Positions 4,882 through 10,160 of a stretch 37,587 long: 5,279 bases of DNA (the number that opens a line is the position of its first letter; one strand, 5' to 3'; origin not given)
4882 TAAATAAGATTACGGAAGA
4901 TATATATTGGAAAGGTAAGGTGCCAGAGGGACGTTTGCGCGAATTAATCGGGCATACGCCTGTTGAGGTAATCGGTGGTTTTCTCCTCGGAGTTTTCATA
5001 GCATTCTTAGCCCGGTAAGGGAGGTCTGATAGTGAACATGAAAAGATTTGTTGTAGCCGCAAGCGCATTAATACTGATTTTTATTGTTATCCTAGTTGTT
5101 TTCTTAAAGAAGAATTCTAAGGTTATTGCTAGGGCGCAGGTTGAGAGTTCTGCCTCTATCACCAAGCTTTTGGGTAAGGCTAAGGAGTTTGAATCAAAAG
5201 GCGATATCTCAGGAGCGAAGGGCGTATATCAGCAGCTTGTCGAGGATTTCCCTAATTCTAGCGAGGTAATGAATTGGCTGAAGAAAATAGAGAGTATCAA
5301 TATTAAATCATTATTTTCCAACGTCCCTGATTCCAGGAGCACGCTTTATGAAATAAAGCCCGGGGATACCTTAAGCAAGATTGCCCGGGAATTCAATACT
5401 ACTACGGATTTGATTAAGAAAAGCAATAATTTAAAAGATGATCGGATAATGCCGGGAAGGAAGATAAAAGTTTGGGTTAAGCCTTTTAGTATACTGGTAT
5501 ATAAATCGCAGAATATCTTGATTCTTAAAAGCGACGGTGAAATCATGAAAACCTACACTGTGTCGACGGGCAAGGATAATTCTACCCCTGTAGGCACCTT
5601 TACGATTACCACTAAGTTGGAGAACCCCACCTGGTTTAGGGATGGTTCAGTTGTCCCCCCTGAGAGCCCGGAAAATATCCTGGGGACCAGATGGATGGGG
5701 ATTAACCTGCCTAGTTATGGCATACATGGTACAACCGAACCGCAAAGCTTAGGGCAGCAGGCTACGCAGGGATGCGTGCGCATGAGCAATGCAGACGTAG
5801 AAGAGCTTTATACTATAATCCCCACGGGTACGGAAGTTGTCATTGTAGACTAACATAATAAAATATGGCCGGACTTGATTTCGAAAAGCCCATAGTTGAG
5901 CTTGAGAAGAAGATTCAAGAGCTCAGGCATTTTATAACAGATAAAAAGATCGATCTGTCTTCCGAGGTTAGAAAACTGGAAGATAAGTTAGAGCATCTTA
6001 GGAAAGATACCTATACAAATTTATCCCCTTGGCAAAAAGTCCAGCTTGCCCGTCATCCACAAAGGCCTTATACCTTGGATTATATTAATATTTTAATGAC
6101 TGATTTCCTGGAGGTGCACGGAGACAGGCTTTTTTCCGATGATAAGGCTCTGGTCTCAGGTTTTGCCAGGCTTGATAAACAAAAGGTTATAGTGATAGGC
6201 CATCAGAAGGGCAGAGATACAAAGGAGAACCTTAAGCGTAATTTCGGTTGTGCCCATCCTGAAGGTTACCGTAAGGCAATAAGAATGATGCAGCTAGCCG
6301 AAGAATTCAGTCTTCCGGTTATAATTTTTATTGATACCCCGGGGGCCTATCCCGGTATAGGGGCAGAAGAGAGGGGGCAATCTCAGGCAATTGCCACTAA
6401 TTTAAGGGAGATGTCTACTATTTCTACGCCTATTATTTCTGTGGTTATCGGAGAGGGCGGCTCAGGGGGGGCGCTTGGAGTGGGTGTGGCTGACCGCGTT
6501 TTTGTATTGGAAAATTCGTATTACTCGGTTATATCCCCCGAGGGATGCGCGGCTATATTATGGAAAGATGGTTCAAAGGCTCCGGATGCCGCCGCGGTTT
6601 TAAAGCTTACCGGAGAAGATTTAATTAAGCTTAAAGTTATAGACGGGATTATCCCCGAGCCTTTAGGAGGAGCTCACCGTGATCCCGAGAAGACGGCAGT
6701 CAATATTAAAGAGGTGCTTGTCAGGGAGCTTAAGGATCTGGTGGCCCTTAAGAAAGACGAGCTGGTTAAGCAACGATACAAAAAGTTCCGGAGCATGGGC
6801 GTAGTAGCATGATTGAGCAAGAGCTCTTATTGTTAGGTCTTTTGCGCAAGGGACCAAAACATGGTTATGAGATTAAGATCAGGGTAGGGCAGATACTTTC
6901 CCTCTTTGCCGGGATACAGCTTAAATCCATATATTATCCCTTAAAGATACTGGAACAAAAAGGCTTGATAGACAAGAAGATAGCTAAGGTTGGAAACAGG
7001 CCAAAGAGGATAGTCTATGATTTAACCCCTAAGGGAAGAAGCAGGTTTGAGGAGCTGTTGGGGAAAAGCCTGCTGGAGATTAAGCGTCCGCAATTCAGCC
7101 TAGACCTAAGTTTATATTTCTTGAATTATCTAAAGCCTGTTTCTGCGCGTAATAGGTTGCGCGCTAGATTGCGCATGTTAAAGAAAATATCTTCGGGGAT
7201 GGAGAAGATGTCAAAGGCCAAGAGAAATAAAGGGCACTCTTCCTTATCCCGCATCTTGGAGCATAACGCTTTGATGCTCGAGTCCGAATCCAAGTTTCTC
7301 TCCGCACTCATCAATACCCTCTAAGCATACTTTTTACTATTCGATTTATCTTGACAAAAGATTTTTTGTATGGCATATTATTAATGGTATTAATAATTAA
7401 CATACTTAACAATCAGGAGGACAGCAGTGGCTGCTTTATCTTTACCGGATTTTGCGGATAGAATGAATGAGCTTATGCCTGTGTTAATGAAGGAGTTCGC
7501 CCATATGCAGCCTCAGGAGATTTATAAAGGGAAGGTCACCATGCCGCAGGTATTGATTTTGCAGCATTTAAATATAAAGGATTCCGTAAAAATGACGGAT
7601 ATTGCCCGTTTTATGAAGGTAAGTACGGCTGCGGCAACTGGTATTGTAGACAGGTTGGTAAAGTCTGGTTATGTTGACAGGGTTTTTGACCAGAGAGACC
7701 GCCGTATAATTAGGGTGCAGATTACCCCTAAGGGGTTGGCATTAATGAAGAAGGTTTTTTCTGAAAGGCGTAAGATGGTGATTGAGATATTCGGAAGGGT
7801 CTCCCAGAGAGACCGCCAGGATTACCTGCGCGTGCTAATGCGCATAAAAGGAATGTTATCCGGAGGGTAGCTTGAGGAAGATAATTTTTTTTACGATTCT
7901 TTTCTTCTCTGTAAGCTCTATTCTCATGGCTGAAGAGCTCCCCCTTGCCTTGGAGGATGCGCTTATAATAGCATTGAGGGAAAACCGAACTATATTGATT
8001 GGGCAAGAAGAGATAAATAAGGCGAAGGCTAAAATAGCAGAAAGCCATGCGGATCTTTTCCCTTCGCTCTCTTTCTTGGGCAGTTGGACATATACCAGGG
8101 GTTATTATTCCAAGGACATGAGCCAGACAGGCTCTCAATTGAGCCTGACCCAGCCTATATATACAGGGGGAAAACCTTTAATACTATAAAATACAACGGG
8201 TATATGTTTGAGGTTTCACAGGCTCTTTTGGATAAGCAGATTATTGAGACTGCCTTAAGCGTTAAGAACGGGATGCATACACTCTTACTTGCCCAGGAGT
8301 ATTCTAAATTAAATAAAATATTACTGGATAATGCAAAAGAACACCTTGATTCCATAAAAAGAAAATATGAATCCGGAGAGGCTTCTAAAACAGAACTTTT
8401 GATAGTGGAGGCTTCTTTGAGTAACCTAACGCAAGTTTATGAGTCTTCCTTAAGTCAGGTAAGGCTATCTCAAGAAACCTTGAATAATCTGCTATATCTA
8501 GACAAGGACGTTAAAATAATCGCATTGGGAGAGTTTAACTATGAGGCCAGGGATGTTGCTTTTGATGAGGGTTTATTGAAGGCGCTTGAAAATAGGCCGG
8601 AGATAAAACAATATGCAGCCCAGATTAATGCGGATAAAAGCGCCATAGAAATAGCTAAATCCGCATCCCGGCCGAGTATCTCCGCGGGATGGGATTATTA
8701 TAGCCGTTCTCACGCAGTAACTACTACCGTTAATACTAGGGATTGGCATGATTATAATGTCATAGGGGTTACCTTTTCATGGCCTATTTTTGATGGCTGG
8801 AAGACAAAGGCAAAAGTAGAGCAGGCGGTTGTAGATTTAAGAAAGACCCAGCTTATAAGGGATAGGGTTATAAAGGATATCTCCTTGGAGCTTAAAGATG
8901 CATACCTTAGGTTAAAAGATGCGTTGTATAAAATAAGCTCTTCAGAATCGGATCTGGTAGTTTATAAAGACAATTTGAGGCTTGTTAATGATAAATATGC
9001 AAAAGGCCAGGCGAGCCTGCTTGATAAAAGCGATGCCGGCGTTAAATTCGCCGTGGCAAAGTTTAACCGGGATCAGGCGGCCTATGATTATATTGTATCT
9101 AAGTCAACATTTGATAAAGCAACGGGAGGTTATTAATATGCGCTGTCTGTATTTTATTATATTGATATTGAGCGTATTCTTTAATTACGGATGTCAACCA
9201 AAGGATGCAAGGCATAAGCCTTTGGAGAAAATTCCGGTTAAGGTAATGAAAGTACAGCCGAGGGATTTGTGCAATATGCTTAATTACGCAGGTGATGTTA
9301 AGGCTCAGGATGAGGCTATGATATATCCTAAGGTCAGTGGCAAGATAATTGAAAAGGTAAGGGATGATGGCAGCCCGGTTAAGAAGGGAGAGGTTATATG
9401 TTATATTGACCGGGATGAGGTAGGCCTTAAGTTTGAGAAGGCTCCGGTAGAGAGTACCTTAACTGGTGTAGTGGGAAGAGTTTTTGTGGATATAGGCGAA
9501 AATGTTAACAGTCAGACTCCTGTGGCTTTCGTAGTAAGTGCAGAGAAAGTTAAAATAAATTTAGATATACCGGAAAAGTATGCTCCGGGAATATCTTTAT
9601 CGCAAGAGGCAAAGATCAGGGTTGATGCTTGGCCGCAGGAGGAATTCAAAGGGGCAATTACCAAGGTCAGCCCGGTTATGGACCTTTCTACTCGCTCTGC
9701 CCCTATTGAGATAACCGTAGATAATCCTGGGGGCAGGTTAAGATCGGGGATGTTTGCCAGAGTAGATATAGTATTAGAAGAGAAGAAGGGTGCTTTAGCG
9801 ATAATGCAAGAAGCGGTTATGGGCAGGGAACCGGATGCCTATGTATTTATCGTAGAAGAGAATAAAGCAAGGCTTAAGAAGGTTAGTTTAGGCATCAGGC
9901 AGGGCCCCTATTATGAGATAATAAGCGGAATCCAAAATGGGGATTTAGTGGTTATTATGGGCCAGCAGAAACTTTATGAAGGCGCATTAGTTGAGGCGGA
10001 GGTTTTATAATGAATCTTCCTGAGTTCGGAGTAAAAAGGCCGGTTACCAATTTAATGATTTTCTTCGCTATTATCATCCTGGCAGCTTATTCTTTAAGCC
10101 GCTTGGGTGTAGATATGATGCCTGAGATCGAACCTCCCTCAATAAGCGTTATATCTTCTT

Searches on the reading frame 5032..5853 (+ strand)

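Call 21: search_protein_families(library=pfam, proteins=[window:5032-5853:+], max_evalue=0.001)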
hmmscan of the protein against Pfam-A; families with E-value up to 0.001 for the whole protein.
window:5032-5853:+ (273 aa): 3 families
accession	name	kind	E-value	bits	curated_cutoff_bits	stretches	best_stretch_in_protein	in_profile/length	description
PF03734.19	YkuD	-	3e-25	89.9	23.4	1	153-271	3-146/146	L,D-transpeptidase catalytic domain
PF01476.26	LysM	-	3.9e-14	52.8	20.9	1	106-148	1-43/43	LysM domain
PF23473.1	LysM3_LYK4_5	-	3.2e-05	24.4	29.3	1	106-141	5-40/48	LYK4/5 LysM3 domain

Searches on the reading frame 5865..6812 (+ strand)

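Call 21: search_protein_families(library=pfam, proteins=[window:5865-6812:+], max_evalue=0.001)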
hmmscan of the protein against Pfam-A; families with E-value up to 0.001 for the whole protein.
window:5865-6812:+ (315 aa): 2 families
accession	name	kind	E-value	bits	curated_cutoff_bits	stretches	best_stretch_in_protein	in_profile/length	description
PF03255.19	ACCA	-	3.4e-151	503.2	23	1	4-312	2-310/310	Acetyl co-enzyme A carboxylase carboxyltransferase-like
PF01039.27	Carboxyl_trans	-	1e-19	71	22.3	1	94-293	282-461/493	Carboxyl transferase domain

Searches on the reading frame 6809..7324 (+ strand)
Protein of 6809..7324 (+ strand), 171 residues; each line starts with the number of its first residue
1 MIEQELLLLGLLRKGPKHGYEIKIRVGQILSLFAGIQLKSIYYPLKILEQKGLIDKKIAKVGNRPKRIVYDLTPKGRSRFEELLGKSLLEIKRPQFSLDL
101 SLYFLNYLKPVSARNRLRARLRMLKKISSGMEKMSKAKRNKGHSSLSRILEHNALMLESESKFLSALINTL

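Call 21: search_protein_families(library=pfam, proteins=[window:6809-7324:+], max_evalue=0.001)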
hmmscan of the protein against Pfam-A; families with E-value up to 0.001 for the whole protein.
window:6809-7324:+ (171 aa): 3 families
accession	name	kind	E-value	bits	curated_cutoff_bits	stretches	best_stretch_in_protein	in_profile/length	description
PF03551.20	PadR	-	1.3e-12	47.9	27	1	8-82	1-75/75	Transcriptional regulator PadR-like family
PF01638.23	HxlR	-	3.2e-05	24.1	20.8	1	23-78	18-71/91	HxlR-like helix-turn-helix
PF13601.12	HTH_34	-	3.4e-05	24.4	27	1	41-83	31-72/80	Winged helix DNA-binding domain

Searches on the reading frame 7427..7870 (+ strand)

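Call 21: search_protein_families(library=pfam, proteins=[window:7427-7870:+], max_evalue=0.001)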
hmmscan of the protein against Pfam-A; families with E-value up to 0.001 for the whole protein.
window:7427-7870:+ (147 aa): 6 families
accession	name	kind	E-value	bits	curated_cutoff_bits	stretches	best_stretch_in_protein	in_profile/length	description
PF01047.28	MarR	-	4.7e-14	52.5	24.6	1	37-95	1-59/59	MarR family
PF12802.13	MarR_2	-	5.8e-12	46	27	1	37-94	3-61/61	MarR family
PF13463.12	HTH_27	-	1.2e-07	32.3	22.2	1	38-103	2-68/68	Winged helix DNA-binding domain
PF01325.25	Fe_dep_repress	-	2.8e-06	27.8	26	1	51-84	20-53/60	Iron dependent repressor, N-terminal DNA binding domain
PF22381.2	Staph_reg_Sar_Rot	-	7.6e-06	26.4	27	1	36-109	11-84/85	Transcriptional regulator SarA/Rot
PF13601.12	HTH_34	-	0.00013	22.4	27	1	44-113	5-75/80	Winged helix DNA-binding domain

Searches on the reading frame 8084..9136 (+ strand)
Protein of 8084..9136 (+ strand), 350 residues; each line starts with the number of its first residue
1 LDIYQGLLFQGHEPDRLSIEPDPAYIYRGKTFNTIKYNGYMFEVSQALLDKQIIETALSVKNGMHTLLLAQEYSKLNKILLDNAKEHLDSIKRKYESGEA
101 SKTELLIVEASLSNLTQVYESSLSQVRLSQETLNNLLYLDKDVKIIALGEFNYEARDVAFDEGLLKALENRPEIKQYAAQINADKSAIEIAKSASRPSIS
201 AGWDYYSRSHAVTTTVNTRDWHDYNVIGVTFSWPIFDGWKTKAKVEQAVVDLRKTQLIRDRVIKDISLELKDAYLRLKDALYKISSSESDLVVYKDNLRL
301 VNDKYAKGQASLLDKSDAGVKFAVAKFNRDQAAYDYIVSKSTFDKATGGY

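Call 50: search_protein_families(library=pfam, proteins=[window:8084-9136:+], max_evalue=1)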
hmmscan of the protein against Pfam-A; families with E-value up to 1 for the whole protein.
window:8084-9136:+ (350 aa): 1 family
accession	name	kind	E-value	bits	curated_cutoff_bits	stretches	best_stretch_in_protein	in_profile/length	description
PF02321.23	OEP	-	4.5e-41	141.2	22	2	164-348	5-187/187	Outer membrane efflux protein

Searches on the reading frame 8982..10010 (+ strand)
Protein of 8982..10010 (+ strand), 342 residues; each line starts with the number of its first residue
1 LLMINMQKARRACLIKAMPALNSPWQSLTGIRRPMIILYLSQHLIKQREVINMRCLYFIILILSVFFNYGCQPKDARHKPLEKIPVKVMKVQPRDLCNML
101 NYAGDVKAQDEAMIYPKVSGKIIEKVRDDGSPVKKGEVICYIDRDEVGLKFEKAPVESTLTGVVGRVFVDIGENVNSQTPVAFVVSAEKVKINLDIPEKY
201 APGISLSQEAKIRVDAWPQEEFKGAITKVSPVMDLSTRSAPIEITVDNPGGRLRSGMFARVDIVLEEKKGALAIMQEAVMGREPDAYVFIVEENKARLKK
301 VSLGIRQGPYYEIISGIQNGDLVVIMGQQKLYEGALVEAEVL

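Call 50: search_protein_families(library=pfam, proteins=[window:8982-10010:+], max_evalue=1)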
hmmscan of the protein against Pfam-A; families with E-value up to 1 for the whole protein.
window:8982-10010:+ (342 aa): 5 families
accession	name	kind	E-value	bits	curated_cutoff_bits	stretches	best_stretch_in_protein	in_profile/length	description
PF16576.10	HlyD_D23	-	1.4e-22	80.5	30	1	152-259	107-214/214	Barrel-sandwich domain of CusB or HlyD membrane-fusion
PF13437.12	HlyD_3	-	2e-09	38.6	22.2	1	158-256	4-106/106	HlyD family secretion protein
PF00364.28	Biotin_lipoyl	-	0.0022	18.2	22.1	1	120-182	15-71/73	Biotin-requiring enzyme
PF12700.13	HlyD_2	-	0.046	12.9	25.1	0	172-302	249-372/416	HlyD family secretion protein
PF00529.27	CusB_dom_1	-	0.058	14.1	26.5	1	104-262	12-86/89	Cation efflux system protein CusB domain 1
